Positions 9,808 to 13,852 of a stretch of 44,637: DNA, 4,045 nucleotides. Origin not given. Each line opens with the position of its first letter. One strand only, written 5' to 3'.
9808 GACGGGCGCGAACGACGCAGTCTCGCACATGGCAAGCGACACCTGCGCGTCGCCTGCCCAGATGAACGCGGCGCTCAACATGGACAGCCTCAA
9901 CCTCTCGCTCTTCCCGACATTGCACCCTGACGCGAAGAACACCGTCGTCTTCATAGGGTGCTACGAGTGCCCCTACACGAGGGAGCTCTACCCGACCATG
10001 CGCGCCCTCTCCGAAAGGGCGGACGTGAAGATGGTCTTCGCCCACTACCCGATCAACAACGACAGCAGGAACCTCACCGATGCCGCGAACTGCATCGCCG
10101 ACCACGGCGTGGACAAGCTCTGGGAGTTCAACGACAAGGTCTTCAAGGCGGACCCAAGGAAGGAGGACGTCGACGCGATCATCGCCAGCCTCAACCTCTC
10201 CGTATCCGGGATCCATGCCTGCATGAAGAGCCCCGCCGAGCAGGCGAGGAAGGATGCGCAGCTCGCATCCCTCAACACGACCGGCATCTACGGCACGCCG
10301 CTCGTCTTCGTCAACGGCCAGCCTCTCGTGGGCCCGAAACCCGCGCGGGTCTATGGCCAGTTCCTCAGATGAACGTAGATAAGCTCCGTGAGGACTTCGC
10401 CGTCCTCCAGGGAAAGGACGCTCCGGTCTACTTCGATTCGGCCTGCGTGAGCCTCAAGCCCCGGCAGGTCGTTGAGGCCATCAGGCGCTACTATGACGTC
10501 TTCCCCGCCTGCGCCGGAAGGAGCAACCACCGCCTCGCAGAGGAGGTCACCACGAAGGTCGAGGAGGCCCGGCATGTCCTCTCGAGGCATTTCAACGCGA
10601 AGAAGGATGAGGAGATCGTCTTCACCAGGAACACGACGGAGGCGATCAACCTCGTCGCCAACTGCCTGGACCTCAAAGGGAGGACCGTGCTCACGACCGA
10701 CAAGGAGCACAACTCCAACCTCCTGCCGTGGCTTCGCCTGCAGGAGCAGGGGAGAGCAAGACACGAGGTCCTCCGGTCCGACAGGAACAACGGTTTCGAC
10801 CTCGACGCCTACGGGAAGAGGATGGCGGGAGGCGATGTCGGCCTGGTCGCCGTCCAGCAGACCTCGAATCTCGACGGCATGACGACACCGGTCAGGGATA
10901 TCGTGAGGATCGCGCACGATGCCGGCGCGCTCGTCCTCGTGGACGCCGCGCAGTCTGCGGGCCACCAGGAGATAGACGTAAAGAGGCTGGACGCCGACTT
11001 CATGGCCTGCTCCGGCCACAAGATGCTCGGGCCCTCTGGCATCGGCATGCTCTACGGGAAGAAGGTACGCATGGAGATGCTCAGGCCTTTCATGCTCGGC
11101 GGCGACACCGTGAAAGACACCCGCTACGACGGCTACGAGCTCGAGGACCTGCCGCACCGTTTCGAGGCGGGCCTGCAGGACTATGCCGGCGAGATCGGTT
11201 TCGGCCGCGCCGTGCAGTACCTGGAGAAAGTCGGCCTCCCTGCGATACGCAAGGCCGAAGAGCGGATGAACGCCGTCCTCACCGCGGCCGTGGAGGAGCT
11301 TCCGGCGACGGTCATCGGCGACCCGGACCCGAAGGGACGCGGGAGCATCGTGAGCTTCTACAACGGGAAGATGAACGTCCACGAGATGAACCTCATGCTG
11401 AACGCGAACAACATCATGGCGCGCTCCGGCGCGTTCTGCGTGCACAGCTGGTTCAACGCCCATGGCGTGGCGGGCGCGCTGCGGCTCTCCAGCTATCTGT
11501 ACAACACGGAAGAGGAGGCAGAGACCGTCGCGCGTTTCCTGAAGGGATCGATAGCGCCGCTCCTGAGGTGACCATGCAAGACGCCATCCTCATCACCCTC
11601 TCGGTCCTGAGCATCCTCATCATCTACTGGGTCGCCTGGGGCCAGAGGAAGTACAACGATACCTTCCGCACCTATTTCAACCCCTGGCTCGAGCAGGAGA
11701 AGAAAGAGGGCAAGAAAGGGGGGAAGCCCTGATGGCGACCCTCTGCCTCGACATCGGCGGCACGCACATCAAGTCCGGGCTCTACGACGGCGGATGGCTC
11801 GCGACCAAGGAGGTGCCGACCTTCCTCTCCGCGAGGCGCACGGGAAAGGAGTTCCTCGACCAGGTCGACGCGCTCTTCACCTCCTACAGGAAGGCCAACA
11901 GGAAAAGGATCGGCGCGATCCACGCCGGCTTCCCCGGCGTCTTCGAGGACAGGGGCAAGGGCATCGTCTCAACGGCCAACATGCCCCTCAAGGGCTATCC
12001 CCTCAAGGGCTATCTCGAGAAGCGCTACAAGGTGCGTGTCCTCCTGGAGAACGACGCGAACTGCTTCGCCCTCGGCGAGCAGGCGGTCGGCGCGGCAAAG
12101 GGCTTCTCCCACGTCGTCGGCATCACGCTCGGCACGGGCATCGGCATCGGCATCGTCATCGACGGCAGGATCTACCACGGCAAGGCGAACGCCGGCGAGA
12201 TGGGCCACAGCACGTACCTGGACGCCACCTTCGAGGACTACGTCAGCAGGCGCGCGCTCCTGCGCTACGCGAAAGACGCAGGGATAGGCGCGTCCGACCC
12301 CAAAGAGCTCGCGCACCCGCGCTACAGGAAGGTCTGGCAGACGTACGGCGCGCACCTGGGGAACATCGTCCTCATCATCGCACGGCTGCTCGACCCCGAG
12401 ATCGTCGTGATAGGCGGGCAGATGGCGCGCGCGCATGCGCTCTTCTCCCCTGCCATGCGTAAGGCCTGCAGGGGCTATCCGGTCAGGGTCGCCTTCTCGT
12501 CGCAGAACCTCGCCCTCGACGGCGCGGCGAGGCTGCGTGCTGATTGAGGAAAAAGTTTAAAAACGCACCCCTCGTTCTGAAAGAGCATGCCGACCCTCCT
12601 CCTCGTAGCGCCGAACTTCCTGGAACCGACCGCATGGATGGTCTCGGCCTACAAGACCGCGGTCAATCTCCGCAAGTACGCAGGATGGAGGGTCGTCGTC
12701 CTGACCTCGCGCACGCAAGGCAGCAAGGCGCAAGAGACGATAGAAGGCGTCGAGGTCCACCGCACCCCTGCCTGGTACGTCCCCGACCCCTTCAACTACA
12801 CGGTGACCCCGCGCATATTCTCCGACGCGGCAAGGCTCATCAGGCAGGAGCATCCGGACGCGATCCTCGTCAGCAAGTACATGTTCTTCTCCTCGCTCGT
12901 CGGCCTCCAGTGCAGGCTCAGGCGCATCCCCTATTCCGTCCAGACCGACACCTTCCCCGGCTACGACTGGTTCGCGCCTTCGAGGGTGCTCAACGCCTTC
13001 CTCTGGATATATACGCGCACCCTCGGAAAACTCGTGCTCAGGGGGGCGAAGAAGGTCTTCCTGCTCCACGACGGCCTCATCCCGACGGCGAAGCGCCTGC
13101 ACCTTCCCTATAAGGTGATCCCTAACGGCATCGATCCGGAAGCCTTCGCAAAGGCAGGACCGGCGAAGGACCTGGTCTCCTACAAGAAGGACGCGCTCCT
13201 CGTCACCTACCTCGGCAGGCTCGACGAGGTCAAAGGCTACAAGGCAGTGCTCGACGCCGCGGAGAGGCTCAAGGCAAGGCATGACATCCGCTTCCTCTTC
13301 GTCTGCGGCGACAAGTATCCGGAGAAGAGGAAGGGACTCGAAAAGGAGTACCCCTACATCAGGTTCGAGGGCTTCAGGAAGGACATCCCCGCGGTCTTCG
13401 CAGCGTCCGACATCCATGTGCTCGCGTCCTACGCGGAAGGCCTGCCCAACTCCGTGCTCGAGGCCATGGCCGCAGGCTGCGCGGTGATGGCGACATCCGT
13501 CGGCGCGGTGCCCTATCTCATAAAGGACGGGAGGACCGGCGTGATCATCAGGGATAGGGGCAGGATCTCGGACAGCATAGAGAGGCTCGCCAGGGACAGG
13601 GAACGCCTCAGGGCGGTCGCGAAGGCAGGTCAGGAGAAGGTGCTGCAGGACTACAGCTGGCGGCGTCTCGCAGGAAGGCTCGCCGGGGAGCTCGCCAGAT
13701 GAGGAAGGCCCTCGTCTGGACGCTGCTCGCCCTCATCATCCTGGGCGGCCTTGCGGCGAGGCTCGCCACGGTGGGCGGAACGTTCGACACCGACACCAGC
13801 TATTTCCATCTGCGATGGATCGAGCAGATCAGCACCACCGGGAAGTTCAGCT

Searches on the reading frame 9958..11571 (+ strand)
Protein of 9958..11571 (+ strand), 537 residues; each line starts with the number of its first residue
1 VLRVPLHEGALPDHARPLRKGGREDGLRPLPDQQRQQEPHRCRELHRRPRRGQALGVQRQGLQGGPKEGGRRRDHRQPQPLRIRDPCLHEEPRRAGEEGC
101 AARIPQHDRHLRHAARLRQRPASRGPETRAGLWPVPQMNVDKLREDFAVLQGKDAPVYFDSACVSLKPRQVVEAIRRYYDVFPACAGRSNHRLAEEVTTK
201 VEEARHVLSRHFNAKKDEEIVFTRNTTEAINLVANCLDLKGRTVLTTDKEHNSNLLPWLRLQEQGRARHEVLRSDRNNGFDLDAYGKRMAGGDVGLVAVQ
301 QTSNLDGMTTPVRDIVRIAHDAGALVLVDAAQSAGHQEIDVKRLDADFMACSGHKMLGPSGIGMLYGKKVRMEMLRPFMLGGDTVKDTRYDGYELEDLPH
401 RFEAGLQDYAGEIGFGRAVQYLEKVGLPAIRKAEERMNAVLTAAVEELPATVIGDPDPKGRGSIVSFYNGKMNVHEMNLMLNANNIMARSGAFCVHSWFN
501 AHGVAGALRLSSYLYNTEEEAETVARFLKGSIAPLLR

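Call 12: search_protein_families(library=pfam, proteins=[window:9958-11571:+], max_evalue=0.001)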
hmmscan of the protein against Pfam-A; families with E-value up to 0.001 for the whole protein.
window:9958-11571:+ (537 aa): 1 family
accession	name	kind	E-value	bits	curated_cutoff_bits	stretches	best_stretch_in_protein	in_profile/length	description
PF00266.25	Aminotran_5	-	4.9e-100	335.5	21.5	1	157-523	1-370/371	Aminotransferase class-V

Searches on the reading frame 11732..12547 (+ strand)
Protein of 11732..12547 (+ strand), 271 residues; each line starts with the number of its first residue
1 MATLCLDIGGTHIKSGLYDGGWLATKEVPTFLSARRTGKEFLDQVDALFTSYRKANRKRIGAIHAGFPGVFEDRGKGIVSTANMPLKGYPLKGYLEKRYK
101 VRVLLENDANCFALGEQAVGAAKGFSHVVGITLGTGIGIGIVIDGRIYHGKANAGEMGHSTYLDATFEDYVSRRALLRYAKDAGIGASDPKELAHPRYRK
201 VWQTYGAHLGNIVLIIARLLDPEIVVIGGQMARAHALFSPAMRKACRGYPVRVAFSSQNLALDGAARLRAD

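Call 13: search_protein_families(library=pfam, proteins=[window:11732-12547:+], max_evalue=0.001)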
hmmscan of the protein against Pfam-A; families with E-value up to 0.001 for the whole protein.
window:11732-12547:+ (271 aa): 1 family
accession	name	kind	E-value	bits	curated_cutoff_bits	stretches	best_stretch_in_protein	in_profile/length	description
PF00480.26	ROK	-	1.5e-44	153.1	22.9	1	4-249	2-261/294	ROK family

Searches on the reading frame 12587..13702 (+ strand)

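Call 13: search_protein_families(library=pfam, proteins=[window:12587-13702:+], max_evalue=0.001)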
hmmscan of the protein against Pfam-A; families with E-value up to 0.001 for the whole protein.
window:12587-13702:+ (371 aa): 6 families
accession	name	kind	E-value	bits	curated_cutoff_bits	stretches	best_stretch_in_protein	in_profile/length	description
PF13692.12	Glyco_trans_1_4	-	7e-28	98.1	27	1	205-337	3-142/142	Glycosyl transferases group 1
PF00534.26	Glycos_transf_1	-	2.1e-26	93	26.4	1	201-350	13-171/172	Glycosyl transferases group 1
PF13579.12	Glyco_trans_4_4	-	2.1e-12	48.1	29.7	1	32-181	17-158/158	Glycosyl transferase 4-like domain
PF13439.12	Glyco_transf_4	-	2.7e-12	47.5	28.5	1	21-185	8-169/170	Glycosyltransferase Family 4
PF13524.12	Glyco_trans_1_2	-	9.2e-12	45.6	25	1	226-364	7-141/144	Glycosyl transferase-like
PF20706.3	GT4-conflict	-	0.00037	20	26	0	197-365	192-385/385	Family 4 Glycosyltransferase in conflict systems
